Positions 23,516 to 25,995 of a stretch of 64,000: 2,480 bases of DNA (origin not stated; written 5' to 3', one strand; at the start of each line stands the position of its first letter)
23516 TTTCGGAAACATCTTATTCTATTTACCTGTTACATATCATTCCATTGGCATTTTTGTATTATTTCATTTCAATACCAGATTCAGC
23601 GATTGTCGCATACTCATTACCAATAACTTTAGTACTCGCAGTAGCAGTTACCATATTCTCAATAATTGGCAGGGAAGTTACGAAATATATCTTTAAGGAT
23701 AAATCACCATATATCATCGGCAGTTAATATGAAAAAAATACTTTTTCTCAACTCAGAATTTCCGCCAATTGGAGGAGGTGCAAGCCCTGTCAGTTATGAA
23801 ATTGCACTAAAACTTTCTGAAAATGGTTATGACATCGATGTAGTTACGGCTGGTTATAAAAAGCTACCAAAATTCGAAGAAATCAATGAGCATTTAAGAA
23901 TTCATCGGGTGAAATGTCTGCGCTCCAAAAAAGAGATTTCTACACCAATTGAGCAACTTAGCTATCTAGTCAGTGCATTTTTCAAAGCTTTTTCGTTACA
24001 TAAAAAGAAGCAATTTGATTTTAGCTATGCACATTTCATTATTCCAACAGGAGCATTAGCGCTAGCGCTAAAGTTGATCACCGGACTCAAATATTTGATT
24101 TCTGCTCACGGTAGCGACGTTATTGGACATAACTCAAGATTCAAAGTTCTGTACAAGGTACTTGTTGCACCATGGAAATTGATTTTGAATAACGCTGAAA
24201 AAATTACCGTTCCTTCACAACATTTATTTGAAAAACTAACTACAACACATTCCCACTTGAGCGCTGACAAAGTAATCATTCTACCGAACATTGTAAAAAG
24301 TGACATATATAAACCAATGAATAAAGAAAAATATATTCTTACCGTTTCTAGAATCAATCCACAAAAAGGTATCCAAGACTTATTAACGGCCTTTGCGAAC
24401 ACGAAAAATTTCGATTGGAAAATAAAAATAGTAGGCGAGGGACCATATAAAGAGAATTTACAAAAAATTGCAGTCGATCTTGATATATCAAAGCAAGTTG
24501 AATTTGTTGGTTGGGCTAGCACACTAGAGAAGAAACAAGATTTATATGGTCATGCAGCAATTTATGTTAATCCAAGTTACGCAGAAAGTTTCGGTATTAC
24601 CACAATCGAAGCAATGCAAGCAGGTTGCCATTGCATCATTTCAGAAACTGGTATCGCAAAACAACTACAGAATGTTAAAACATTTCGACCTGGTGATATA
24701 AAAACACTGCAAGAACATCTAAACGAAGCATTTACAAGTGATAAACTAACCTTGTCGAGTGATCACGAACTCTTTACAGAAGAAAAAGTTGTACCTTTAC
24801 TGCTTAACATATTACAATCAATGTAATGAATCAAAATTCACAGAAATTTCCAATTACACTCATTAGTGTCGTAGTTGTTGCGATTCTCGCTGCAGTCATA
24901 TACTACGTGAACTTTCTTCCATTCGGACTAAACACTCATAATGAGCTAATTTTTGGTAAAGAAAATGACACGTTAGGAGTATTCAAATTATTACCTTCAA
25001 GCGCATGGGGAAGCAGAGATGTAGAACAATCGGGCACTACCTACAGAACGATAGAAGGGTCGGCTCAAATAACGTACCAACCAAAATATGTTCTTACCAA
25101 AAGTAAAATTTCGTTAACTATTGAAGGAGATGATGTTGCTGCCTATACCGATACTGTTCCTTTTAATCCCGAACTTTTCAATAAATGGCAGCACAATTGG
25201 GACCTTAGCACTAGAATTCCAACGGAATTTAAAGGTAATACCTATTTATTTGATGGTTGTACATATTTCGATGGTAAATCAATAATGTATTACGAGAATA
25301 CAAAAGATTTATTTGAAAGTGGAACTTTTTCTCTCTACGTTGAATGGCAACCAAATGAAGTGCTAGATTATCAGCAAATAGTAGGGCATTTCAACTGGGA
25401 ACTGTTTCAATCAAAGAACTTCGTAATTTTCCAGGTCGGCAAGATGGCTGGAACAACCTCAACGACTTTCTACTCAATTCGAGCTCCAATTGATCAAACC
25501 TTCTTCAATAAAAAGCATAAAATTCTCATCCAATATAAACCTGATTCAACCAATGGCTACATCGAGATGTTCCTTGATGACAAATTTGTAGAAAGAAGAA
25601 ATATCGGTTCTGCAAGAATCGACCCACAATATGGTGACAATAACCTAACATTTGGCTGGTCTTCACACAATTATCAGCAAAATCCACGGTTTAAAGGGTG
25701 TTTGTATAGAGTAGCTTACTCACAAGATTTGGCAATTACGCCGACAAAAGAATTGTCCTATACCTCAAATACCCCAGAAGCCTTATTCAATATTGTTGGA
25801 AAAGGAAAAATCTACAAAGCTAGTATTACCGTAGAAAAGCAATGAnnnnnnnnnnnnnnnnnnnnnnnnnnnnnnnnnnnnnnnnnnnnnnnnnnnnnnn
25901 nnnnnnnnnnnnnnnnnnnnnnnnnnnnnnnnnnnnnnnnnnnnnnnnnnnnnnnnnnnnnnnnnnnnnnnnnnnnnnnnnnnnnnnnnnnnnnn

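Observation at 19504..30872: Candidate protein O-glycosylation or surface-glycan system: Thr-rich anchored mini-protein, two GT-C (PMT/ArnT-like) transferases, a GtrB/Dpm1-like polyprenol-P sugar synthase, flippase, GT2, GT4, acyltransferase and O-acetylesterase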

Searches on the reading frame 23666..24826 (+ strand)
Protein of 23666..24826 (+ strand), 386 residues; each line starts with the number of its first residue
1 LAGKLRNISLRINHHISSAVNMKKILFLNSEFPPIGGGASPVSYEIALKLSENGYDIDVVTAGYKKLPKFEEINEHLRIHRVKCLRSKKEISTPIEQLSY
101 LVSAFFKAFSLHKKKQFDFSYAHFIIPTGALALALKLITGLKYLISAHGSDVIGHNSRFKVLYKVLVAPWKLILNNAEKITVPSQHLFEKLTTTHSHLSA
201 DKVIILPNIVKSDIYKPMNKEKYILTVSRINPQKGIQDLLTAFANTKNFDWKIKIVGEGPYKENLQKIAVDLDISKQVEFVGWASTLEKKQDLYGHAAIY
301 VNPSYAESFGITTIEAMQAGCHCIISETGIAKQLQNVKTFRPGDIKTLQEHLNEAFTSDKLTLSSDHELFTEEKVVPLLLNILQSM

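Call 4: search_protein_families(library=pfam, proteins=[window:23666-24826:+], max_evalue=0.01)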
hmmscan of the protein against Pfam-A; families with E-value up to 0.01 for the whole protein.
window:23666-24826:+ (386 aa): 7 families
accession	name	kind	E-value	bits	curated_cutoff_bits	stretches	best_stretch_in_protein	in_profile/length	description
PF00534.26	Glycos_transf_1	-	1e-27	97.2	26.4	1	218-360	12-160/172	Glycosyl transferases group 1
PF13692.12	Glyco_trans_1_4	-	7.9e-24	85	27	1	222-354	2-138/142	Glycosyl transferases group 1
PF13439.12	Glyco_transf_4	-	1.3e-14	55.1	28.5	1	37-210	2-166/170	Glycosyltransferase Family 4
PF13579.12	Glyco_trans_4_4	-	7e-11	43.2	29.7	1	37-208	1-157/158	Glycosyl transferase 4-like domain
PF13477.12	Glyco_trans_4_2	-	1.1e-10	42.3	23.4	1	40-182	10-137/139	Glycosyl transferase 4-like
PF20706.3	GT4-conflict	-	2.9e-06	27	26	1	215-337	191-323/385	Family 4 Glycosyltransferase in conflict systems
PF08323.17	Glyco_transf_5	-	0.00027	21.1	22.7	1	24-81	1-58/239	Starch synthase catalytic domain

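Call 7: search_protein_families(library=ncbifam, proteins=[window:23666-24826:+], max_evalue=0.1)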
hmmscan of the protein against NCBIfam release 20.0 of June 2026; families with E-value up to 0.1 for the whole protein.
window:23666-24826:+ (386 aa): 40 families (the best 25 are shown)
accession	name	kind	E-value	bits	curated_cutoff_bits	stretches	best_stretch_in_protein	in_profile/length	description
TIGR03999.1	thiol_BshA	equivalog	4.9e-25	88.3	273.7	1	37-333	12-309/375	N-acetyl-alpha-D-glucosaminyl L-malate synthase BshA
NF007396.0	PRK09922.1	equivalog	2.9e-18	65.9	385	1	202-359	159-327/361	lipopolysaccharide 1,6-galactosyltransferase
NF046085.1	XrtY_assoc_Gly1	equivalog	8.3e-16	57.8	400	1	196-355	177-346/387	XrtY-associated glycosyltransferase XYAG1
NF041876.1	EPS_EpsE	equivalog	7.1e-15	55.1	400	1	175-334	160-333/389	exopolysaccharide biosynthesis GT4 family glycosyltransferase EpsE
NF038295.1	EPS_HpsP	equivalog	2.2e-14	53.2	550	1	216-357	202-351/388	hormogonium polysaccharide biosynthesis glycosyltransferase HpsP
NF047684.1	TeichurnBiosyTuaC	equivalog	4.7e-13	48.8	550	1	113-371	105-367/391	teichuronic acid biosynthesis protein TuaC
TIGR03449.1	mycothiol_MshA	equivalog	3.7e-11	42.6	462.5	1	44-329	28-336/406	D-inositol-3-phosphate glycosyltransferase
TIGR04157.1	glyco_rSAM_CFB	subfamily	3.7e-11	42.6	400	1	218-330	224-335/406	TIGR04157 family glycosyltransferase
TIGR02095.1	glgA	subfamily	2.4e-10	39.7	328.45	1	220-329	293-401/477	glycogen/starch synthase, ADP-glucose type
TIGR02149.1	glgA_Coryne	subfamily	1.1e-09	38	302.4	1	137-331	103-318/391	glycogen synthase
NF049988.1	MGlcDAGSynMgs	equivalog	1.7e-09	37.5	400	1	221-325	213-318/398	alpha-monoglucosyldiacylglycerol synthase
NF012028.0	PRK15484.1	subfamily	2.8e-09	36.6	618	1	174-333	137-314/380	lipopolysaccharide N-acetylglucosaminyltransferase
NF050063.1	ProtGlycPglJ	equivalog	1.1e-08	34.7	500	1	160-327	135-296/363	N-acetylgalactosamine-N,N'-diacetylbacillosaminyl-diphospho-undecaprenol 4-alpha-N-acetylgalactosaminyltransferase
NF038255.1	exopoly_VpsD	equivalog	3.1e-08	32.9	300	1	102-336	87-322/381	VpsD family glycosyltransferase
TIGR03088.1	stp2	hypoth_equivalog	3.7e-08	32.8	409.05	1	219-334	192-310/374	TIGR03088 family PEP-CTERM/XrtA system glycosyltransferase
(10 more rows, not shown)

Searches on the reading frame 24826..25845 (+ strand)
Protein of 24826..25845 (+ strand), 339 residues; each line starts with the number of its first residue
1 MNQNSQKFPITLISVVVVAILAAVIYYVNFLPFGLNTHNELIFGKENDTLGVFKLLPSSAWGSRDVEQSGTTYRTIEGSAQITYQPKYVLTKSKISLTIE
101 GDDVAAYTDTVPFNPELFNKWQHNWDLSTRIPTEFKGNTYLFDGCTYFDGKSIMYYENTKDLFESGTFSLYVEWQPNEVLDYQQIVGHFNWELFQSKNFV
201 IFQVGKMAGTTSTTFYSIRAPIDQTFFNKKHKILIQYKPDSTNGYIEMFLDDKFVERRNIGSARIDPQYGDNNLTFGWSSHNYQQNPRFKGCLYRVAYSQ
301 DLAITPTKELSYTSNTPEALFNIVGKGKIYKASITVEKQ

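Call 4: search_protein_families(library=pfam, proteins=[window:24826-25845:+], max_evalue=0.01)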
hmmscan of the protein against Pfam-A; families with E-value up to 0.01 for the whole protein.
window:24826-25845:+ (339 aa): 0 families

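Call 7: search_protein_families(library=ncbifam, proteins=[window:24826-25845:+], max_evalue=0.1)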
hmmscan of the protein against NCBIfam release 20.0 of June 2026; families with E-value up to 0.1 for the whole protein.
window:24826-25845:+ (339 aa): 0 families

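Call 8: search_protein_families(library=pfam, proteins=[window:24826-25845:+], max_evalue=10)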
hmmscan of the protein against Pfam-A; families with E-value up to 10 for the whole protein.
window:24826-25845:+ (339 aa): 0 families

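Call 19: find_related_loci(query=A2, collection=genome_contigs, flank=10000)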
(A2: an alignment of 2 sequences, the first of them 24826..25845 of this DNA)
Query A2 (339 aa) in genome_contigs; peptide patterns used: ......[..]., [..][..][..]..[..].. (x = any residue, [..] = any of these).
29 stretches matched a pattern, but none encodes a relative of the query by tblastn (E <= 1e-3).

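Call 87: search_solved_structures(query=window:24826-25845:+, max_evalue=1)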
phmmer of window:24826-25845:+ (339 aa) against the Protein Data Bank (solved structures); distinct sequences matched with E-value up to 1: 1.
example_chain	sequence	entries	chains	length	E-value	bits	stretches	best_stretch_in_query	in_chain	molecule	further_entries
5w6h_A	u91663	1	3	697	0.23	13.9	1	112-177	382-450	tailspike protein 4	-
